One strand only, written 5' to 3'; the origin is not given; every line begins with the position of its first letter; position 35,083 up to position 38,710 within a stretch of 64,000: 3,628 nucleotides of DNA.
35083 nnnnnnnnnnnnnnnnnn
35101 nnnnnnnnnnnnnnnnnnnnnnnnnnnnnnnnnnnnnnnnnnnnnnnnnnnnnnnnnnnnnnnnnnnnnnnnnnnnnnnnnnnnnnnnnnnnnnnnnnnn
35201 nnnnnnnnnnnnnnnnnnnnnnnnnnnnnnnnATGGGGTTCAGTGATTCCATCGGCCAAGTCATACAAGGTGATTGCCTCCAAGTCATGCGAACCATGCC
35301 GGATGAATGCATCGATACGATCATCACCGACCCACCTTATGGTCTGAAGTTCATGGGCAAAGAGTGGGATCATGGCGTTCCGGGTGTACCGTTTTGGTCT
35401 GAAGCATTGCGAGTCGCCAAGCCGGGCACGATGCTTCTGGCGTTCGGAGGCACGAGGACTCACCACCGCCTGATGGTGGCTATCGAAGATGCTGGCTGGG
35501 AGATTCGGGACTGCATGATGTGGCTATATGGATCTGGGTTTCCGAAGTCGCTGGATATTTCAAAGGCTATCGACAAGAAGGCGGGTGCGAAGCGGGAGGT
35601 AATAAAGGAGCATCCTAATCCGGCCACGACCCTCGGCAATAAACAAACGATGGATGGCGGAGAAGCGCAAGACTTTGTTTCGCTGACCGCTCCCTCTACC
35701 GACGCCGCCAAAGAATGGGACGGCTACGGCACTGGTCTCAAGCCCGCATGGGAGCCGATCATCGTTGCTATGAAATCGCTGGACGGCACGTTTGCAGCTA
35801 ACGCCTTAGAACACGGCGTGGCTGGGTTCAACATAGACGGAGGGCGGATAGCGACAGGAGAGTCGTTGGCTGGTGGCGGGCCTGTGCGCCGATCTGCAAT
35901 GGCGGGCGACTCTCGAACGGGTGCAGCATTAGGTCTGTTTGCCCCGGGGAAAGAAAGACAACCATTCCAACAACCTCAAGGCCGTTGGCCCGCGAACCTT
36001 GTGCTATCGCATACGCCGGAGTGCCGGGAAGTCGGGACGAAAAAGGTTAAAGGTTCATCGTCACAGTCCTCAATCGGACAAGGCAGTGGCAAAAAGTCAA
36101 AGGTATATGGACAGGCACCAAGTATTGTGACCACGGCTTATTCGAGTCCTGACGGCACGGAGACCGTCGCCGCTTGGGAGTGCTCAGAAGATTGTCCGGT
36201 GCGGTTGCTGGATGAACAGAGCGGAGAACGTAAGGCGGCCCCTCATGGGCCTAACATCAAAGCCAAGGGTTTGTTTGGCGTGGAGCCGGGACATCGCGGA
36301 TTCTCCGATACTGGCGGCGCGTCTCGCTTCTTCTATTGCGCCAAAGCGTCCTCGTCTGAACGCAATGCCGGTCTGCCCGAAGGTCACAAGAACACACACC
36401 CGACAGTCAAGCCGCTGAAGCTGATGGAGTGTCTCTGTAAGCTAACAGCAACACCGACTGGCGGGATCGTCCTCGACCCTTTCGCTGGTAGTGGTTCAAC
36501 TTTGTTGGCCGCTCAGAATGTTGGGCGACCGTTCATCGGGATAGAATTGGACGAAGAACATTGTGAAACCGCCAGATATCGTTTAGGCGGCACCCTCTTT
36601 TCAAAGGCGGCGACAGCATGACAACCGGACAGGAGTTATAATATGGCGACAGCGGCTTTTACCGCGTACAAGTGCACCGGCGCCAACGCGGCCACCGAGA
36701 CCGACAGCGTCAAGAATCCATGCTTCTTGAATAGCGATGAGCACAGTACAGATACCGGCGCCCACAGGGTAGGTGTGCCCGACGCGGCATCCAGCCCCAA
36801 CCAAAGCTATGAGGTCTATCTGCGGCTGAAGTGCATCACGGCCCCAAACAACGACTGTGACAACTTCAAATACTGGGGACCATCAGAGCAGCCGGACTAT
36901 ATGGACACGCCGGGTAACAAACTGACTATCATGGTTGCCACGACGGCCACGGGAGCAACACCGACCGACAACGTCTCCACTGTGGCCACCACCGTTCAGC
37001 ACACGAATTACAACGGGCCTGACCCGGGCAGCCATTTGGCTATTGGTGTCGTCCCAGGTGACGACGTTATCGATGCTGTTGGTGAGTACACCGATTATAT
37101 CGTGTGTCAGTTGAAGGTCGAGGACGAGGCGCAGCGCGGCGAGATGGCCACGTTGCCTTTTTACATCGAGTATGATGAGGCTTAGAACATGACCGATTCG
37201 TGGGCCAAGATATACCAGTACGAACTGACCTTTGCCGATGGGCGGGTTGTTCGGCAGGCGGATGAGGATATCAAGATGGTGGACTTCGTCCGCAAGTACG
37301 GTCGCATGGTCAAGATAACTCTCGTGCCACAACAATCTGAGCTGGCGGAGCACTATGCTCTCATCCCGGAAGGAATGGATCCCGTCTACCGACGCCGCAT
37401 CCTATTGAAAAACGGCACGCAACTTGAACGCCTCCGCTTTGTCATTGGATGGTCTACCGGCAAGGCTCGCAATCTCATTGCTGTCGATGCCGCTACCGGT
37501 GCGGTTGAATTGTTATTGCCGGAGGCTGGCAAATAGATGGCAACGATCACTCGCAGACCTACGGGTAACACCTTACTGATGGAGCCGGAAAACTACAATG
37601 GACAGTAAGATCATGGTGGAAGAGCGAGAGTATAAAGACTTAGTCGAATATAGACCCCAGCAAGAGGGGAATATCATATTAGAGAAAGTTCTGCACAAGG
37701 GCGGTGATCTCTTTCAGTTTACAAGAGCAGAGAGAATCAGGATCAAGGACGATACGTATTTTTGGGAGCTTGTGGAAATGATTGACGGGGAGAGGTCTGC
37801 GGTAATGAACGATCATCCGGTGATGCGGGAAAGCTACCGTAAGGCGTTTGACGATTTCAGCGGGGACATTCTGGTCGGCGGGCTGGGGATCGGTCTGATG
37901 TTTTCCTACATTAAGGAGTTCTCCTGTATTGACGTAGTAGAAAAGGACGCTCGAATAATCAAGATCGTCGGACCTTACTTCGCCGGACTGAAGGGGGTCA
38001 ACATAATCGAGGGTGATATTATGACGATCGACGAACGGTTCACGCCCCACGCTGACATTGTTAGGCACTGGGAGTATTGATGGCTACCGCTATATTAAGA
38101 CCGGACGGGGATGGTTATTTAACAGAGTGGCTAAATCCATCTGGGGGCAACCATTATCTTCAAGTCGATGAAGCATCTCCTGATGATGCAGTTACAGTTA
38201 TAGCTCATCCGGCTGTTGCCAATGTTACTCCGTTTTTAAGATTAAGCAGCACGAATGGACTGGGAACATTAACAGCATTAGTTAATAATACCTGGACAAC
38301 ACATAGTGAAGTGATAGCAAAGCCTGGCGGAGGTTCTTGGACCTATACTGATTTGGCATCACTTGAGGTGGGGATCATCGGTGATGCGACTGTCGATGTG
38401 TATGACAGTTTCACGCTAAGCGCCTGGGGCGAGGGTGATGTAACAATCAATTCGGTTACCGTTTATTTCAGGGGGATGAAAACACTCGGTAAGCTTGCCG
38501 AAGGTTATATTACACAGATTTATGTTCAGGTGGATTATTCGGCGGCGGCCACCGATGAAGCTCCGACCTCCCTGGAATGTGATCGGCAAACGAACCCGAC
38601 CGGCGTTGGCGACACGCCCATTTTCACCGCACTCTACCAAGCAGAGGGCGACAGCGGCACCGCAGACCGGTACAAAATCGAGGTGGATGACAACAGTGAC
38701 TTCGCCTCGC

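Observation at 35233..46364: An ~11-kb accessory insertion separates the portal gene from the MuF/gp7-like head gene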

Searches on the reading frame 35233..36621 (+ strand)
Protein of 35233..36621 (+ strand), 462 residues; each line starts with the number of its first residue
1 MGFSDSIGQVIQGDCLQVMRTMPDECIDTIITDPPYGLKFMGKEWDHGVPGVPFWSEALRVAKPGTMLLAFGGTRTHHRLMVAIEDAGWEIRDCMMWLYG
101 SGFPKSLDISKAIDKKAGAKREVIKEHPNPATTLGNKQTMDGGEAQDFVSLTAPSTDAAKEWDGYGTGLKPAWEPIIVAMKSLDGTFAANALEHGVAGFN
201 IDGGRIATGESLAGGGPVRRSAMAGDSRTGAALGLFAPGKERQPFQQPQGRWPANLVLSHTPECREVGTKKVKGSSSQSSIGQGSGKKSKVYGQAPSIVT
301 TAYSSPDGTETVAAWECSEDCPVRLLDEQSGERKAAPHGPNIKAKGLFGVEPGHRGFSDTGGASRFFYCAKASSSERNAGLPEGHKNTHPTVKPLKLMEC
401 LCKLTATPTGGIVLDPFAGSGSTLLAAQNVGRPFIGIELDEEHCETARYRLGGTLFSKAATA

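Call 3: search_protein_families(library=pfam, proteins=[window:35233-36621:+], max_evalue=0.01)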
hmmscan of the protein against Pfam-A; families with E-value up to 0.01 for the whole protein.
window:35233-36621:+ (462 aa): 2 families
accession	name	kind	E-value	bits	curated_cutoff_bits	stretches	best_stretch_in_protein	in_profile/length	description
PF01555.25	N6_N4_Mtase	-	6e-28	98.7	26.7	2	380-447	159-219/221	DNA methylase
PF01170.24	UPF0020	-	8.4e-05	22.8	22.3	0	18-39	112-134/197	RMKL-like, methyltransferase domain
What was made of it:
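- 35233..36621 (+): MT462: N6/N4 DNA methyltransferase with a DPPY motif. It is a lineage-specific single-gene insertion; the inserted DNA spans about 35237-36642. Pfam N6_N4_Mtase 98.7 bits (call 3).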

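Call 4: search_protein_families(library=phrogs, proteins=[window:35233-36621:+], max_evalue=0.001)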
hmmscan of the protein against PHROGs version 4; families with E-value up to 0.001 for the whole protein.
window:35233-36621:+ (462 aa): 12 families
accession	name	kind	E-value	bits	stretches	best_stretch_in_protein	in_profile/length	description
phrog_67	-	other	2.6e-66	226.1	1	5-453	121-345/743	DNA methyltransferase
phrog_3008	-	other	7.6e-29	101.7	1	177-450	1-210/244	DNA methyltransferase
phrog_6025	-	other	5.1e-28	99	1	9-171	13-190/192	DNA methyltransferase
phrog_498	-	other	2.3e-23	83.6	1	385-451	355-420/633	DNA methyltransferase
phrog_23148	-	unknown function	6.1e-16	59.9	1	365-452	67-147/165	-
phrog_18293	-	other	3.1e-14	53.9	1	385-451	42-107/119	methyltransferase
phrog_23085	-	unknown function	6.6e-12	46.3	1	387-447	42-101/138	-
phrog_12862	-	unknown function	3.4e-11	44.3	1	9-72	4-65/149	-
phrog_8769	-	other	5.1e-10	40.1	1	400-450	3-52/71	methyltransferase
phrog_6952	-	other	1.6e-09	38.9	1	388-446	113-170/181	DNA methyltransferase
phrog_18146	-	other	7.2e-08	32.7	1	403-440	63-100/452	DNA methyltransferase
phrog_12517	-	unknown function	1.2e-06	28.9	1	407-445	103-141/316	-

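Call 46: search_protein_families(library=ncbifam, proteins=[window:35233-36621:+], max_evalue=0.1)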
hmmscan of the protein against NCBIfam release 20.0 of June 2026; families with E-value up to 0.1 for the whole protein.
window:35233-36621:+ (462 aa): 5 families
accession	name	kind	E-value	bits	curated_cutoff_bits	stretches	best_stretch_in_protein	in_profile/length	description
NF010253.0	PRK13699.1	subfamily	9.8e-23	81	244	2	387-451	142-205/226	DNA methyltransferase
NF050803.1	DnaMtaseCcrMCaul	equivalog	1e-20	74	830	2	385-451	182-247/350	adenine-specific DNA-methyltransferase CcrM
NF008572.0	PRK11524.1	equivalog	7.5e-17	61.4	292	2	387-450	193-255/294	adenine-specific DNA-methyltransferase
TIGR01177.1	TIGR01177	hypoth_equivalog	1.1e-08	34.8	316.55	1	390-449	163-222/330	TIGR01177 family methyltransferase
NF040721.1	Trm14_Arch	equivalog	0.00051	19.3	280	1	9-44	274-307/370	tRNA (guanine(6)-N2)-methyltransferase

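Call 57: search_dna_similar(query=window:35233-36621:+, collection=phages, mode=protein, max_rows=10)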
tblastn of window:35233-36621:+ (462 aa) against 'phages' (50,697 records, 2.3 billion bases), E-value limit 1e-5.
Records with a match: 1463; places in all: 1556; records where one place covers at least 80% of the query: 93.
Best place of each record, by identity: 60-80% 6; <60% 1457.
By first word of the organism name: Mycobacterium 473; Gordonia 140; Streptococcus 97; Arthrobacter 66; Staphylococcus 60; Synechococcus 52; Brucella 41; Vibrio 37; Lactococcus 35; Flavobacterium 31; and 90 more.
By host as written in the record: Mycobacterium smegmatis mc2 155 315; Gordonia terrae 3612 118; - 110; Mycobacterium smegmatis mc#155 65; Mycobacterium smegmatis mc2155 31; Lactococcus lactis 29; Arthrobacter sp. ATCC 21022 28; Rhodobacter capsulatus YW1 28; and 366 more.
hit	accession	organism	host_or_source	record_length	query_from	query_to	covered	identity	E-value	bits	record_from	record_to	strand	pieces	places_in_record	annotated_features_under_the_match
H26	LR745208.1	uncultured phage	metagenomic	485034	12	460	97%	42.3%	9e-89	301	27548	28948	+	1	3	record has no annotation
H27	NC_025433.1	Mycobacterium phage Taj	Mycobacterium smegmatis mc2 155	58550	3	451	83%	47.9%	9e-49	313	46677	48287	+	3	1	79: methyltransferase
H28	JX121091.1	Mycobacterium phage Taj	Mycobacterium smegmatis mc2 155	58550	3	451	83%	47.9%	9e-49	313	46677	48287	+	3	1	79: DNA methylase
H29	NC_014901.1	Mycobacterium phage Wee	Mycobacterium smegmatis mc2155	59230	3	451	83%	47.9%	9e-49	313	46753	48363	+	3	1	78: methyltransferase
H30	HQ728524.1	Mycobacterium phage Wee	Mycobacterium smegmatis mc2155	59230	3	451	83%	47.9%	9e-49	313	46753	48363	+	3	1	78: DNA methylase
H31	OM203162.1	Mycobacterium phage Eyeball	Mycobacterium smegmatis mc2 155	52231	13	451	83%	47.6%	4e-67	315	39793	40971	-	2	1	60: DNA methylase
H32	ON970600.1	Mycobacterium phage Quallification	Mycobacterium smegmatis mc#155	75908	13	451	81%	48.9%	6e-63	304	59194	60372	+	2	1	100: DNA methylase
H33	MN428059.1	Mycobacterium phage Kanye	Mycobacterium smegmatis mc2155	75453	13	451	81%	48.7%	2e-63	306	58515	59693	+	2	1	96: DNA methylase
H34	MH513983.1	Mycobacterium phage ShereKhan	Mycobacterium smegmatis mc2155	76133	13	451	81%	48.7%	2e-63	306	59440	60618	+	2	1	97: DNA methylase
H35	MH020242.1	Mycobacterium phage Misha28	Mycobacterium smegmatis mc2 155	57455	3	451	81%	48.4%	2e-24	311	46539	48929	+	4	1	75: DNA methylase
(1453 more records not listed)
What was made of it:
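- On N6/N4 DNA methyltransferase (PF01555): The closest phage homologues are about 42-49% identical (call 57).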

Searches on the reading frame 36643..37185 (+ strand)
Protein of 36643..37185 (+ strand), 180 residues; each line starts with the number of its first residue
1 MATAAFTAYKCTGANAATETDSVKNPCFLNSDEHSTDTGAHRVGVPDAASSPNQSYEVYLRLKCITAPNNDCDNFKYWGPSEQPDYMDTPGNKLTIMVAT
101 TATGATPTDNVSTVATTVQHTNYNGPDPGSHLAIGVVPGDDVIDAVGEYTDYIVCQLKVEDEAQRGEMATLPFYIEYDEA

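Call 3: search_protein_families(library=pfam, proteins=[window:36643-37185:+], max_evalue=0.01)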
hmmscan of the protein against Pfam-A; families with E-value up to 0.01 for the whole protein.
window:36643-37185:+ (180 aa): 0 families

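Call 4: search_protein_families(library=phrogs, proteins=[window:36643-37185:+], max_evalue=0.001)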
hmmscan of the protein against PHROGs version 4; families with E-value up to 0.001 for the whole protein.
window:36643-37185:+ (180 aa): 0 families

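Call 45: search_solved_structures(query=A9, max_evalue=5)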
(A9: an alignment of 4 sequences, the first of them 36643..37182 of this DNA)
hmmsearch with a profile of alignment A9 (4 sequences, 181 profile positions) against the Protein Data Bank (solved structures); distinct sequences matched with E-value up to 5: 0.

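Call 46: search_protein_families(library=ncbifam, proteins=[window:36643-37185:+], max_evalue=0.1)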
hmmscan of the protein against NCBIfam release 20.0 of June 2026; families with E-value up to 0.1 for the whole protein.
window:36643-37185:+ (180 aa): 0 families

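Call 97: search_protein_families(library=pfam, proteins=[window:36643-37185:+], max_evalue=10)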
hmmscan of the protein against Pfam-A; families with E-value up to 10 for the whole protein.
window:36643-37185:+ (180 aa): 1 family
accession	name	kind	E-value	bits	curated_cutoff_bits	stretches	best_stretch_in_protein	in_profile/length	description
PF07287.17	AtuA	-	0.13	11.4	22.8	1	95-154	73-125/437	Acyclic terpene utilisation family protein AtuA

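Call 98: search_protein_representatives(protein=window:36643-37182:+)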
Query: 180 residues. Proteins with E-value up to 0.001 (for the whole library): 113; up to 1e-10: 62; up to 1e-30: 18. The best 113 are listed.
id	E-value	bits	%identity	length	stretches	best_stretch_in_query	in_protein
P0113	6.2e-47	175.9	55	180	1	1-179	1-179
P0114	3.5e-43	163.7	51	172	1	1-180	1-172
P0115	3.9e-39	150.5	51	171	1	1-179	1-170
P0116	1.1e-38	149.0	59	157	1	24-136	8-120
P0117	1.6e-38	148.5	48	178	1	1-179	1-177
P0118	6.6e-38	146.5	49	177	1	1-179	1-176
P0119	6.0e-37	143.4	42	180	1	1-179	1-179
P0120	1.6e-36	142.0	45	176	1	1-179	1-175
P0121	4.2e-36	140.6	49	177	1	1-180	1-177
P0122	5.0e-36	140.4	49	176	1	1-179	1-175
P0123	1.0e-34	136.1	42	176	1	2-179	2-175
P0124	5.0e-34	133.9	49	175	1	4-179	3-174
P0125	1.9e-33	132.0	45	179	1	2-179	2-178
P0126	2.3e-32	128.5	46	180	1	1-168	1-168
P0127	2.8e-32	128.2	48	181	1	1-179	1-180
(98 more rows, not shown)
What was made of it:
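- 36643..37185 (+): g180: first gene of the conserved five-gene cassette. Function unknown. The family has 113 representatives (call 98).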

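Call 100: search_solved_structures(query=A16, max_evalue=10, show_alignments=1)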
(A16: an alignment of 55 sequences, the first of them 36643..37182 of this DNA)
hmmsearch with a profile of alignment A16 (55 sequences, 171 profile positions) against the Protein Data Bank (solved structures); distinct sequences matched with E-value up to 10: 1.
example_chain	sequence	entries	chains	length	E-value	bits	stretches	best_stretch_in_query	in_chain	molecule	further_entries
2iaz_A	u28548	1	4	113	1.5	12.3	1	138-167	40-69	Hypothetical protein SP1372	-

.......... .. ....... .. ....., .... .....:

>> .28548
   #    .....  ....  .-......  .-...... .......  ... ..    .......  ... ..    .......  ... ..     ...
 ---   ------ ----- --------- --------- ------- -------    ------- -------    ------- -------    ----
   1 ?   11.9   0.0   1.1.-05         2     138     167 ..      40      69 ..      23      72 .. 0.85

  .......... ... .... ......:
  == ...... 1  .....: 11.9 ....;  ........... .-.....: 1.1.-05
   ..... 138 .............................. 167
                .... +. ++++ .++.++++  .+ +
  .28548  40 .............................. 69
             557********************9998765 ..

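Call 101: search_protein_families(library=phrogs, alignment_id=A16, max_evalue=0.01)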
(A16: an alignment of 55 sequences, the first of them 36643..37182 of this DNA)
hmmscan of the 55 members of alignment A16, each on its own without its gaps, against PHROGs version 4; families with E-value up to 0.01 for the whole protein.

A. member 1, window:36643-37182:+ (180 aa): 0 families

B. families by the number of members that match (of 55 scanned): 3 families
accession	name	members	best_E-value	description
phrog_28473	-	1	0.002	tail fiber protein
phrog_18079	-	1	0.0031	-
phrog_24819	-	1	0.0052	-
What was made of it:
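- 36643..37185 (+): There is no PDB or PHROG match (calls 45, 100, 101).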

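Call 108: search_dna_similar(query=window:36643-37182:+, collection=phages, mode=protein, max_rows=25, max_evalue=0.001)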
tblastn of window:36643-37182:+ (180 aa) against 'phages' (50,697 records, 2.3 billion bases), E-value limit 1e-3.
No match.

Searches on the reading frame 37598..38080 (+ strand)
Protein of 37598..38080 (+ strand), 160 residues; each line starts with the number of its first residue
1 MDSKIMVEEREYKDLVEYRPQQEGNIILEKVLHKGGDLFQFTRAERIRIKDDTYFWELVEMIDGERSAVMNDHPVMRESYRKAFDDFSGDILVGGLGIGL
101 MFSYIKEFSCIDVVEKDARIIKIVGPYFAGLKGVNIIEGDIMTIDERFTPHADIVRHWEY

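Call 3: search_protein_families(library=pfam, proteins=[window:37598-38080:+], max_evalue=0.01)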
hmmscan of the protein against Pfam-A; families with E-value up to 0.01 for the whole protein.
window:37598-38080:+ (160 aa): 0 families

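Call 4: search_protein_families(library=phrogs, proteins=[window:37598-38080:+], max_evalue=0.001)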
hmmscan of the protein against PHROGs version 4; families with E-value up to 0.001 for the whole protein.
window:37598-38080:+ (160 aa): 1 family
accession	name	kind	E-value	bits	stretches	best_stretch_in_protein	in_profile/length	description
phrog_15480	-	other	6.5e-05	23.6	1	81-147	89-159/245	methyltransferase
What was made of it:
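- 37598..38080 (+): g160: small SAM-methyltransferase-like gene. Lineage-specific. phrog_15480 E=6.5e-5 (call 4).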

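Call 46: search_protein_families(library=ncbifam, proteins=[window:37598-38080:+], max_evalue=0.1)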
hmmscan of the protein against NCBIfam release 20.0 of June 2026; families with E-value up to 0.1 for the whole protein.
window:37598-38080:+ (160 aa): 2 families
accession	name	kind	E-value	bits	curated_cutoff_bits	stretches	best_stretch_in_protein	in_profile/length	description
NF052470.1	CT584_fam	equivalog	0.014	14.8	220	1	26-73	88-135/179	CT584 family type III secretion system tip protein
TIGR00755.1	ksgA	equivalog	0.041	13.2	171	1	95-146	37-89/256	16S rRNA (adenine(1518)-N(6)/adenine(1519)-N(6))-dimethyltransferase RsmA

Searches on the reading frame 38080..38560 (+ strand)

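Call 97: search_protein_families(library=pfam, proteins=[window:38080-38560:+], max_evalue=10)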
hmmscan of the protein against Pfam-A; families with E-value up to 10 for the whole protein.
window:38080-38560:+ (160 aa): 3 families
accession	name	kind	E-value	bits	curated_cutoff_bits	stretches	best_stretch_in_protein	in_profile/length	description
PF12016.13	Stonin2_N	-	0.025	14.5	25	1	26-97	102-173/338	Stonin 2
PF21308.3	C3_CUB2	-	0.12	12.5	26.7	1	109-129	38-58/62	Complement component 3, CUB domain, second segment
PF17957.7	Big_7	-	2.9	9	24.1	1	103-141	12-49/70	Bacterial Ig domain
